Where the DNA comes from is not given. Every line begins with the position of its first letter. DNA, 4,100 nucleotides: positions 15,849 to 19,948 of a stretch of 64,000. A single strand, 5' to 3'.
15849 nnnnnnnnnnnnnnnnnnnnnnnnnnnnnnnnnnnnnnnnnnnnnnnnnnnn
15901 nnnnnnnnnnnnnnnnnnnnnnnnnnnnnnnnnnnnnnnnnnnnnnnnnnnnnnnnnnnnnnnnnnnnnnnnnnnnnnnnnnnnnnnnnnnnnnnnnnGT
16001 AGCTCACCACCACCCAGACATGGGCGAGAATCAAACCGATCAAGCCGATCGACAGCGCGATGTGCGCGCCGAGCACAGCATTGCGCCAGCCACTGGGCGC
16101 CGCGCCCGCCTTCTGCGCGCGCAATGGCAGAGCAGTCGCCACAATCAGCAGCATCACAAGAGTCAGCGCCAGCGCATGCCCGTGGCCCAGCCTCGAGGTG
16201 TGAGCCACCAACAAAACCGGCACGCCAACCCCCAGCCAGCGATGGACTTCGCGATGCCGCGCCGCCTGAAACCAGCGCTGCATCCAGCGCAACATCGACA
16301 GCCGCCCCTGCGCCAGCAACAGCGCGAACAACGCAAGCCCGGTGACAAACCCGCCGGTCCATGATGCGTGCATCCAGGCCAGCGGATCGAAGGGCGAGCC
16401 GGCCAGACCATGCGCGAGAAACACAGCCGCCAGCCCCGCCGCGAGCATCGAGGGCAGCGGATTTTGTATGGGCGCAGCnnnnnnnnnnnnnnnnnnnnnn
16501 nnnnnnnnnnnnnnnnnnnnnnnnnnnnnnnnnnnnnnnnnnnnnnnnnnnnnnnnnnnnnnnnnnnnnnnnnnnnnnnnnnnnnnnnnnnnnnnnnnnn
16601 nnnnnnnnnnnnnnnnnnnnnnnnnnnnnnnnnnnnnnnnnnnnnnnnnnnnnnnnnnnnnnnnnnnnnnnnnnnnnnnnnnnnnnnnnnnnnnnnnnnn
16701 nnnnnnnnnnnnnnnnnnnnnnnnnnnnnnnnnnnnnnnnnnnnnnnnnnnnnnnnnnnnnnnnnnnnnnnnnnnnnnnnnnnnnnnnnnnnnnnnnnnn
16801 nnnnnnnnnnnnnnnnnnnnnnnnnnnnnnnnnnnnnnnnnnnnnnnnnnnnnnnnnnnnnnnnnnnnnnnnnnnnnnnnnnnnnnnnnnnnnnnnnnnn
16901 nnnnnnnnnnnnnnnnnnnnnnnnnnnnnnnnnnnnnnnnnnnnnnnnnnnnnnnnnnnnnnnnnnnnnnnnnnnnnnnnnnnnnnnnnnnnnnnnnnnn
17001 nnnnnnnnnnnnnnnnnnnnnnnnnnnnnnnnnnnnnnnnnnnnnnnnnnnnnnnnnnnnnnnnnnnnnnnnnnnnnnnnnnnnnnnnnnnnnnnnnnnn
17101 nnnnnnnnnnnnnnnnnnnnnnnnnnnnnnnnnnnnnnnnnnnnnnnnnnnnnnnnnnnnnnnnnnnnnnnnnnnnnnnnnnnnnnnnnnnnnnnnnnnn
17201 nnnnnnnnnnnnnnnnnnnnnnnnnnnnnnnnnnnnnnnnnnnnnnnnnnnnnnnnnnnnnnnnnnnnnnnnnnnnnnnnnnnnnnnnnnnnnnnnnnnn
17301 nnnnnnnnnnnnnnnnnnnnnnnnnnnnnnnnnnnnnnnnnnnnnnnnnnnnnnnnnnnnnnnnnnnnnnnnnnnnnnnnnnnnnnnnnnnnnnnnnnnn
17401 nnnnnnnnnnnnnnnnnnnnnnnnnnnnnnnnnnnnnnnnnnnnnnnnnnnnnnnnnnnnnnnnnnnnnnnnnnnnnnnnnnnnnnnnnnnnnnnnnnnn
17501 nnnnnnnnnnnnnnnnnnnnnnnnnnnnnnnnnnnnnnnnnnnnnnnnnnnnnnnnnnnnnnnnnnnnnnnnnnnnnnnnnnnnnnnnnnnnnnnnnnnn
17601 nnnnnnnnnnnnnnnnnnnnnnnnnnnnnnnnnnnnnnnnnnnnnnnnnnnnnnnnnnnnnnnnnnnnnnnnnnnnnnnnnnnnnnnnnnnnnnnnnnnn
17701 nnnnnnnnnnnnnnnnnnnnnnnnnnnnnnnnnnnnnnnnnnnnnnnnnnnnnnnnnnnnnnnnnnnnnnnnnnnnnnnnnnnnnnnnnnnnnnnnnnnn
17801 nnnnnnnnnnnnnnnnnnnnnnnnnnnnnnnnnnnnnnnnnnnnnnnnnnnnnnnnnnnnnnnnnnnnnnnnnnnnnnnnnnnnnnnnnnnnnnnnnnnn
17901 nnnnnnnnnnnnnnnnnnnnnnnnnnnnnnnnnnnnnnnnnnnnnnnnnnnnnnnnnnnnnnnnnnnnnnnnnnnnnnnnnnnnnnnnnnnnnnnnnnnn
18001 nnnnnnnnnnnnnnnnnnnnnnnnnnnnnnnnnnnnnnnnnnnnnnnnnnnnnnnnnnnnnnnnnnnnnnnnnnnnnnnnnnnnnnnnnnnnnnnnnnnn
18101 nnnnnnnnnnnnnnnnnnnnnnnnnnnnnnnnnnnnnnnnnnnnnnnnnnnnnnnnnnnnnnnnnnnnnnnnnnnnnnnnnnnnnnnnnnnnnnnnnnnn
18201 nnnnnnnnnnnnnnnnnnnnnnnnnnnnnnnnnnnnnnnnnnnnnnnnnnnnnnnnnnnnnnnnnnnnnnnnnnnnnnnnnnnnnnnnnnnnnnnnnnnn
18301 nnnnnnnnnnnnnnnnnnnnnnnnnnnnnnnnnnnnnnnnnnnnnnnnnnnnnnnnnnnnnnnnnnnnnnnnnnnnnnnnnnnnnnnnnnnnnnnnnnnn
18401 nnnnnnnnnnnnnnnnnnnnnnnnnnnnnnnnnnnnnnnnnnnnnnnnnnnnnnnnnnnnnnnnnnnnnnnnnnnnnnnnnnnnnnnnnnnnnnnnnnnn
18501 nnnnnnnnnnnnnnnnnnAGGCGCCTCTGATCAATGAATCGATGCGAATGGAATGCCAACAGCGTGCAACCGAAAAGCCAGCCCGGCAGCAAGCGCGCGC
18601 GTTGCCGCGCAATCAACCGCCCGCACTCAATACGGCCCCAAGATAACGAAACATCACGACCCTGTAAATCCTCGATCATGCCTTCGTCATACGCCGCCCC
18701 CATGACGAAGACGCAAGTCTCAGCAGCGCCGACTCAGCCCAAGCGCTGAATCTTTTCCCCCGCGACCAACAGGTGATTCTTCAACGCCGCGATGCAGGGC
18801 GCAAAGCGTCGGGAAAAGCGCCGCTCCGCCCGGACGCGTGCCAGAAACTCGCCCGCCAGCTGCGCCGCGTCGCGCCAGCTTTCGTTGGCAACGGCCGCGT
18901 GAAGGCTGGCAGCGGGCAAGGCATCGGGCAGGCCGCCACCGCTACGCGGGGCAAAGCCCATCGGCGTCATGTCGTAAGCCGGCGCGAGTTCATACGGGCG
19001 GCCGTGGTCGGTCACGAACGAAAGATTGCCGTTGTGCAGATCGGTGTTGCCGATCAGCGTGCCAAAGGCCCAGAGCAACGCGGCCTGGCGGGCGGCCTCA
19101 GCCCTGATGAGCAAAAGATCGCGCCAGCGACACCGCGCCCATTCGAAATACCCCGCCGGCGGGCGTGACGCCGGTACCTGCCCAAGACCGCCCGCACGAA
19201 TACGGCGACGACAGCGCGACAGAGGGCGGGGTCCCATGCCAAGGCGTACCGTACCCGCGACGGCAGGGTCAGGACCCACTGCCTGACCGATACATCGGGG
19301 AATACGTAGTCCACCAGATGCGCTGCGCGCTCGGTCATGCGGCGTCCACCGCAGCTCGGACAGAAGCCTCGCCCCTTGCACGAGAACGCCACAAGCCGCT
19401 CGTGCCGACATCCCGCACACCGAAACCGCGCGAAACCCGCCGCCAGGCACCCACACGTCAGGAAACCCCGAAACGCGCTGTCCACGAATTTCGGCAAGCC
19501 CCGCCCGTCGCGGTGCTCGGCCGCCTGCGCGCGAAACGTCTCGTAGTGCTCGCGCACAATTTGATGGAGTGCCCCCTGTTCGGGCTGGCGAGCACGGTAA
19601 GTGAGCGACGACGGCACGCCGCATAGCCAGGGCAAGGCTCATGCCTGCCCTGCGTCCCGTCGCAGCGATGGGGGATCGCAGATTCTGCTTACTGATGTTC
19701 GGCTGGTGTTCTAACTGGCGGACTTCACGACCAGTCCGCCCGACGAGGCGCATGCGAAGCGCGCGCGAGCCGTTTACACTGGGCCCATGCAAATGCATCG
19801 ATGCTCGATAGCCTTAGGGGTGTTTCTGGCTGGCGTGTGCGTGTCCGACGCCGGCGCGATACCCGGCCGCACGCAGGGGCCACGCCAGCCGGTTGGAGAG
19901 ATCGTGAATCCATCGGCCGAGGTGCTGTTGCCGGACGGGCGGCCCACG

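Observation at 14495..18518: Candidate undescribed system: a cyclic-nucleotide-gated transmembrane electron conduit (cNMP x2, BFD, FNR and membrane-domain fusion, plus a pentahaem cytochrome c and a DUF3365 haem-c protein)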

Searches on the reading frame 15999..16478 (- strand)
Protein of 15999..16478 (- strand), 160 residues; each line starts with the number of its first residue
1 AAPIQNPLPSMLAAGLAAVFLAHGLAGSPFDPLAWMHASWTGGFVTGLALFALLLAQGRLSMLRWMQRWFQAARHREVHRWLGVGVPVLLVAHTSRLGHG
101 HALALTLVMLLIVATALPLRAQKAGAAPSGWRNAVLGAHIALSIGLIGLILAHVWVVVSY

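Call 46: search_protein_representatives(alignment_id=A2)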
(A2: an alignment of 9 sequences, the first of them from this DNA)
Query: 9 sequences, 160 profile positions. Proteins with E-value up to 0.001 (for the whole library): 285; up to 1e-10: 56; up to 1e-30: 4. The best 150 are listed.
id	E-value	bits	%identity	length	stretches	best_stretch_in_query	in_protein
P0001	2.4e-70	251.7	-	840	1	3-160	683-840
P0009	6.1e-65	234.1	-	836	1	2-160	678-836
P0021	3.3e-42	160.3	-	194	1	4-160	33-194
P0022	5.9e-36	139.9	-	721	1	7-160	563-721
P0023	3.7e-19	85.4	-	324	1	6-160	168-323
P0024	8.6e-18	80.9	-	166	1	16-160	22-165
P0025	9.4e-17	77.5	-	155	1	12-160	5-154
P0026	3.9e-16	75.5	-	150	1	13-160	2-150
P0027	6.2e-16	74.9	-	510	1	14-160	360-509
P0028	4.5e-15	72.1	-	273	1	8-160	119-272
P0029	4.9e-15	71.9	-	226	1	5-159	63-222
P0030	1.1e-14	70.9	-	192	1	10-160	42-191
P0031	1.3e-14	70.6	-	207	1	18-160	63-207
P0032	1.5e-14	70.4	-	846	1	10-160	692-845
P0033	1.7e-14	70.2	-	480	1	7-159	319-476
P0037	5.0e-14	68.7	-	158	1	10-160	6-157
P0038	6.2e-14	68.4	-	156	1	16-160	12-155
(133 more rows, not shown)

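Call 48: search_protein_families(library=pfam, alignment_id=A4, max_evalue=0.01)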
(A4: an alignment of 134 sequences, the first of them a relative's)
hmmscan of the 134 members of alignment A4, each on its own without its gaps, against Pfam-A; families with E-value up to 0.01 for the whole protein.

A. member 1, P0021 (194 aa): 0 families

B. families by the number of members that match (of 134 scanned): 22 families
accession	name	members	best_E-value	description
PF00970.30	FAD_binding_6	22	6.1e-16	Oxidoreductase FAD-binding domain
PF00175.26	NAD_binding_1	22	5.9e-13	Oxidoreductase NAD-binding domain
PF04324.20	Fer2_BFD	22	8.9e-13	BFD-like [2Fe-2S] binding domain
PF14358.11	DUF4405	17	4.3e-07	Domain of unknown function (DUF4405)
PF00027.35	cNMP_binding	13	2.2e-50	Cyclic nucleotide-binding domain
PF01292.26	Ni_hydr_CYTB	12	1.9e-06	Prokaryotic cytochrome b561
PF01794.25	Ferric_reduct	9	1e-05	Ferric reductase like transmembrane component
PF08030.17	NAD_binding_6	5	0.00047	Ferric reductase NAD binding domain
PF04238.17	DUF420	4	0.00019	Protein of unknown function (DUF420)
PF03188.21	Cytochrom_B561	2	0.004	Eukaryotic cytochrome b561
PF20382.3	DUF6677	1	0.00055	Family of unknown function (DUF6677)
PF23021.3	6TM_2nd_PGAP2IP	1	0.0015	PGAP2IP, second transmembrane domain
PF17608.7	DUF5504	1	0.0016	Family of unknown function (DUF5504)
PF03611.19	EIIC-GAT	1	0.0016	PTS system sugar-specific permease component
PF10762.14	DUF2583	1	0.0025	Protein of unknown function (DUF2583)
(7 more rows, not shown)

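Call 49: find_encoding_contigs(protein=P0024, flank=6000, max_places=3)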
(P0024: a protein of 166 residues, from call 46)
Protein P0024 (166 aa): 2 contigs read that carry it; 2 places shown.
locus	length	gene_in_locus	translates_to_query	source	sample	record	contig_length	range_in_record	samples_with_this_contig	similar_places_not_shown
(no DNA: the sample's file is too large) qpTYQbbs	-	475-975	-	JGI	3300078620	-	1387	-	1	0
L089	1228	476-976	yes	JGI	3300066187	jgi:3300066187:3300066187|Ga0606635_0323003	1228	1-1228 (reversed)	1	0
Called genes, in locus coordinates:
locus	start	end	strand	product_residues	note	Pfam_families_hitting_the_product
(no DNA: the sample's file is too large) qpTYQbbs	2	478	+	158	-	?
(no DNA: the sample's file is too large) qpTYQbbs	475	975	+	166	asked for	-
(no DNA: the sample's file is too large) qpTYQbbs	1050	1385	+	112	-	?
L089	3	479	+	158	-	?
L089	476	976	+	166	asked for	-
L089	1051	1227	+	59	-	?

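Call 50: predict_structure(alignment_id=A2)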
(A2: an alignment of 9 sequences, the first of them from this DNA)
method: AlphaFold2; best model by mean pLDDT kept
length: 160 residues; sequences in the alignment: 9
mean_pLDDT: 71.7   pTM: 0.56
mean pLDDT of the five models: 71.7, 70.4, 68.4, 67.0, 66.5
residues with pLDDT >= 90: 0; 70-90: 104; 50-70: 55; < 50: 1
segments of 3 or more residues with pLDDT < 50: none
pLDDT, mean of each block of 10 residues (from residue 1): 63 74 68 66 74 75 77 72 69 65 75 76 65 82 78 69
secondary structure, 60 per line:
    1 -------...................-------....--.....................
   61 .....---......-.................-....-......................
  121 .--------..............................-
elements in order: H8-26 H34-37 H40-65 H69-74 H76-92 H94-97 H99-121 H130-159

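Call 58: search_solved_structures(query=A5, max_evalue=10, show_alignments=3)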
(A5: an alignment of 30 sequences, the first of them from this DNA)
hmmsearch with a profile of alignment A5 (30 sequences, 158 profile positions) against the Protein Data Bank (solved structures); distinct sequences matched with E-value up to 10: 0.

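Call 61: list_cluster_members(proteins=[P0021, P0023, P0025, P0026, P0027, P0028, P0030, P0033, P0037, P0038])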
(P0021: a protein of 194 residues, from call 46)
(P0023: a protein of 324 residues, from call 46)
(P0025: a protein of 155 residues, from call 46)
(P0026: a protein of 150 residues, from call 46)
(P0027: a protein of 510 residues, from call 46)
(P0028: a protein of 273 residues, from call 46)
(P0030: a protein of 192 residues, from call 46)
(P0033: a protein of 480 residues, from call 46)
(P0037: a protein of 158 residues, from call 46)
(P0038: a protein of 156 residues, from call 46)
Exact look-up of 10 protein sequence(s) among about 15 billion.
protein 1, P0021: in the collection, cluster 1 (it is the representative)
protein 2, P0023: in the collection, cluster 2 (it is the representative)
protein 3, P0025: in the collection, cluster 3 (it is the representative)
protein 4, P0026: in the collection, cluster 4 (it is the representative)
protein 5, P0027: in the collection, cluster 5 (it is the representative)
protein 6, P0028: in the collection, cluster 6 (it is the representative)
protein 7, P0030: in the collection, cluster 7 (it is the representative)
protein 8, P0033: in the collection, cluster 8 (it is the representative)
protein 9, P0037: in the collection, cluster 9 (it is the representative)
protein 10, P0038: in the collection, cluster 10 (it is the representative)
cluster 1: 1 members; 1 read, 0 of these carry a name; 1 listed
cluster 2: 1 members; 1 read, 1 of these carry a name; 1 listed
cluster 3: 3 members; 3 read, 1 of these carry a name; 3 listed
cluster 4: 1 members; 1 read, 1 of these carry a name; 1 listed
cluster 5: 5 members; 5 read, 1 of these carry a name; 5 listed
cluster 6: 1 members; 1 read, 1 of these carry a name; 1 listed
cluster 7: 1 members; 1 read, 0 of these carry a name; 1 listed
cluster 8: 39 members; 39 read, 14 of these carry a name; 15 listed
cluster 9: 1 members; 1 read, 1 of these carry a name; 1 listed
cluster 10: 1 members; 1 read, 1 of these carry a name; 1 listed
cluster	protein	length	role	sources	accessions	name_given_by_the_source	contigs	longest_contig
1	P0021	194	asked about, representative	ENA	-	-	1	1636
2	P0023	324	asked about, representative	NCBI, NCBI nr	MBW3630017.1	MAG: hypothetical protein KY464_12060 [Gemmatimonadetes bacterium] | hypothetical protein [Gemmatimonadota bacterium]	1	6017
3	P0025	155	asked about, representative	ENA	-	-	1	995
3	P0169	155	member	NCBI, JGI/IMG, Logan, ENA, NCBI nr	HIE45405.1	MAG TPA: hypothetical protein EYP87_04385 [Flavobacteriaceae bacterium] | hypothetical protein [Flavobacteriaceae bacterium]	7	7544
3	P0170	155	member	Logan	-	-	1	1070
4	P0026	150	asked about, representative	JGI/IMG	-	hypothetical protein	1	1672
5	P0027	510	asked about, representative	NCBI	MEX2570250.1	MAG: FAD-binding oxidoreductase [Gemmatimonadota bacterium]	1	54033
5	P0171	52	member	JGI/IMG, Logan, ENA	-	-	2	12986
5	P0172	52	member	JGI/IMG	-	-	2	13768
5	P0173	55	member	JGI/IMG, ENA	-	-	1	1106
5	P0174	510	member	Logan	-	-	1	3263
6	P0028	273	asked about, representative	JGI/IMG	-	hypothetical protein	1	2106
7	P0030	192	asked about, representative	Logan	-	-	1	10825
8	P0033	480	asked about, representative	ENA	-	-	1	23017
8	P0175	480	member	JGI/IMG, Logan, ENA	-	bacterioferritin-associated ferredoxin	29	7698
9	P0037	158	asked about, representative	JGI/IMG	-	methionine sulfoxide reductase heme-binding subunit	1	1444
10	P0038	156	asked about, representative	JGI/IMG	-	hypothetical protein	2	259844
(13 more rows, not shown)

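Call 62: find_encoding_contigs(protein=P0027, flank=5000, max_places=1)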
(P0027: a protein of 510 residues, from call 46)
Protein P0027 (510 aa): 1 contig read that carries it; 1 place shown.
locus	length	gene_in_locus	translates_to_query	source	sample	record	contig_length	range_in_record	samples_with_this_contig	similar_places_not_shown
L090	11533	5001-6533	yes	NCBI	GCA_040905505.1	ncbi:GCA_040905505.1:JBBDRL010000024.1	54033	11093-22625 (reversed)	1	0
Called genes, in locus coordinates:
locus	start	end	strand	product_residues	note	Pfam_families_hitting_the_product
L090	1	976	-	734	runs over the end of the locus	PF00989:PAS, PF08448:PAS_4, PF13426:PAS_9, PF00512:HisKA, PF02518:HATPase_c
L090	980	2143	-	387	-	PF02771:Acyl-CoA_dh_N, PF02770:Acyl-CoA_dh_M, PF00441:Acyl-CoA_dh_1, PF08028:Acyl-CoA_dh_2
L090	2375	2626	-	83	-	-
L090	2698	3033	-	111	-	-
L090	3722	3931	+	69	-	PF00313:CSD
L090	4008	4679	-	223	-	-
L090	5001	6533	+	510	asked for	PF04324:Fer2_BFD, PF00970:FAD_binding_6, PF00175:NAD_binding_1 (faint)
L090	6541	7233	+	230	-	PF22113:Mtrc-MtrF_II-IV_dom (weak), PF02085:Cytochrom_CIII (faint), PF09699:Paired_CXXCH_1 (faint), PF14522:Cytochrome_C7 (faint), PF14537:Cytochrom_c3_2 (faint)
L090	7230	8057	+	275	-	PF11845:Tll0287-like (weak)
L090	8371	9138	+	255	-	-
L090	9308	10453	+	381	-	PF00245:Alk_phosphatase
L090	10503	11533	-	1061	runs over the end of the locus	PF00873:ACR_tran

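Call 63: find_encoding_contigs(protein=P0033, flank=5000, max_places=1)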
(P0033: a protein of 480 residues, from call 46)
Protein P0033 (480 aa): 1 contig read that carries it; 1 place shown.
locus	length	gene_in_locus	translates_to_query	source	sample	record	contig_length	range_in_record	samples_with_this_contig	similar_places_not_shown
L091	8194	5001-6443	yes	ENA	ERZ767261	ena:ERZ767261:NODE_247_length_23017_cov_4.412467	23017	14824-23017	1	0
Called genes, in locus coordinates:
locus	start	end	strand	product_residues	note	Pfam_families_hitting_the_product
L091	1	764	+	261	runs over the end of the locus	PF04250:DUF429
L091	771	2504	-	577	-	PF01764:Lipase_3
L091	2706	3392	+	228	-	-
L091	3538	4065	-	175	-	-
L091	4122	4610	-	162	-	PF13474:SnoaL_3, PF14534:DUF4440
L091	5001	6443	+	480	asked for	PF00027:cNMP_binding, PF04324:Fer2_BFD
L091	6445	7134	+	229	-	PF14537:Cytochrom_c3_2 (faint)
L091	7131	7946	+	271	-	PF11845:Tll0287-like (weak)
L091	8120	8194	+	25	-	?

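Call 64: find_encoding_contigs(protein=P0038, flank=5000, max_places=1)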
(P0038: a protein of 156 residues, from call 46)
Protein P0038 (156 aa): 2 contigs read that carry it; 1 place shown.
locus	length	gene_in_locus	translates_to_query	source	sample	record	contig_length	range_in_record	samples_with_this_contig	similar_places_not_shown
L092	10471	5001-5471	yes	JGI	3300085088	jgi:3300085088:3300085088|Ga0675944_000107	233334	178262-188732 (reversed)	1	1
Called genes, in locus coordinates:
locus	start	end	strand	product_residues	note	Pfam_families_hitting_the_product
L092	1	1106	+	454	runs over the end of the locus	PF00270:DEAD, PF04851:ResIII, PF00271:Helicase_C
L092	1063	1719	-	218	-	PF00702:Hydrolase, PF13419:HAD_2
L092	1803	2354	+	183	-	PF00293:NUDIX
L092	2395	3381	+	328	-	-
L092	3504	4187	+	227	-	PF22113:Mtrc-MtrF_II-IV_dom (faint), PF09699:Paired_CXXCH_1 (faint), PF14537:Cytochrom_c3_2 (weak)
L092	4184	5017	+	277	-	PF11845:Tll0287-like (weak)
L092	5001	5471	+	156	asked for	PF01292:Ni_hydr_CYTB (weak)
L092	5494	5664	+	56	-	PF00301:Rubredoxin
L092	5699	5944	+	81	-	PF21742:DUF6868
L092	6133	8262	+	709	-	PF04879:Molybdop_Fe4S4, PF00384:Molybdopterin, PF01568:Molydop_binding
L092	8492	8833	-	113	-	-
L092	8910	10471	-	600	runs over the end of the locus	PF13584:BatD, PF25607:DUF7939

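Call 77: search_protein_families(library=ncbifam, proteins=[L092:6133-8262:+, L092:5699-5944:+], max_evalue=0.00001)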
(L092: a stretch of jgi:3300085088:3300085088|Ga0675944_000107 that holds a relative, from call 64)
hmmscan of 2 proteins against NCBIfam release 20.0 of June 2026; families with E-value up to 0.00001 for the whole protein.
L092:6133-8262:+ (709 aa): 23 families
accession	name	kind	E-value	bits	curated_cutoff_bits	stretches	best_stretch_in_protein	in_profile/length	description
TIGR02166.1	dmsA_ynfE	subfamily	5.2e-86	289.4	777.7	1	7-704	43-792/794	DMSO/selenate family reductase complex A subunit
TIGR01591.1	Fdh-alpha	equivalog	1.2e-79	268.1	666.25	3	13-332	3-319/672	formate dehydrogenase subunit alpha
NF012032.0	PRK15488.1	equivalog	7e-68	229.3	694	2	17-329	51-360/759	thiosulfate reductase PhsA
NF041884.1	selenate_YnfF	exception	6.6e-64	216.1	1650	2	7-257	44-305/798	selenate/tellurate reductase subunit YnfF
TIGR03479.1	DMSO_red_II_alp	subfamily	8.3e-64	216.1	984.75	4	49-251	105-307/913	molybdopterin-dependent oxidoreductase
NF041885.1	selenate_YnfE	exception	4.1e-61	206.8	1675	2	5-257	45-312/805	selenate/tellurate reductase subunit YnfE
TIGR00509.1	bisC_fam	subfamily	5.3e-60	203.5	1017.55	3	74-330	65-343/772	molybdopterin guanine dinucleotide-containing S/N-oxide reductase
NF011566.1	PRK14990.1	exception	8e-59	199.4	1600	1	10-685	60-793/814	dimethylsulfoxide reductase subunit A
NF047855.1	AssmNtatRedNasC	equivalog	3.8e-49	167.6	1100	2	4-317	16-329/708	assimilatory nitrate reductase catalytic subunit NasC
NF011682.0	PRK15102.1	equivalog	5.3e-41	140.6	909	2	173-330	233-396/829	trimethylamine-N-oxide reductase TorA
TIGR02164.1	torA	equivalog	1.1e-38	133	1465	2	173-330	229-392/824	trimethylamine-N-oxide reductase TorA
NF041323.1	Nitr_red_NasA_Halo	equivalog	4.4e-32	111.4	1000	2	27-317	14-298/673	assimilatory nitrate reductase NasA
TIGR01553.1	formate-DH-alph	equivalog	1.4e-30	105.8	814.2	2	28-96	70-136/1009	formate dehydrogenase-N subunit alpha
TIGR02693.1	arsenite_ox_L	equivalog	5.8e-30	103.9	359.05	2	389-475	489-574/806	arsenate reductase (azurin) large subunit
NF041783.2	mnquin_red_QrcB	equivalog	3.5e-29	101.5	440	1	17-446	60-472/695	menaquinone reductase molybdopterin-binding-like subunit QrcB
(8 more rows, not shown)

L092:5699-5944:+ (81 aa): 0 families

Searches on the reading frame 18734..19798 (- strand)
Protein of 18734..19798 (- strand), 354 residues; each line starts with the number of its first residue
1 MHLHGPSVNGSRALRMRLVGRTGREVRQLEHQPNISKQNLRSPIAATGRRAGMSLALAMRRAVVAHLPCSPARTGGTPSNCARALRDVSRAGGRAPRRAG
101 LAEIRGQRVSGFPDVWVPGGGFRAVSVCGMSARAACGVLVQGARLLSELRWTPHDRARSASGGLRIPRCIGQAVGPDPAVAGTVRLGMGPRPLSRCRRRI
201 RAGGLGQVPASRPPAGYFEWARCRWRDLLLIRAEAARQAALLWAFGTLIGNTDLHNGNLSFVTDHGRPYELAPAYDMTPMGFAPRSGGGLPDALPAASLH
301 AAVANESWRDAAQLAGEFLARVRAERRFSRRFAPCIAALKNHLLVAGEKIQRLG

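Call 15: search_protein_families(library=pfam, proteins=[window:18734-19798:-], max_evalue=0.001)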
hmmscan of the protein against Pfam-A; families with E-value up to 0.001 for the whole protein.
window:18734-19798:- (354 aa): 1 family
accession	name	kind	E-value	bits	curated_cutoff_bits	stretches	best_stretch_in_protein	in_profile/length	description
PF07804.18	HipA_C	-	1.1e-08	35.5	30.5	1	234-319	117-193/213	HipA-like C-terminal domain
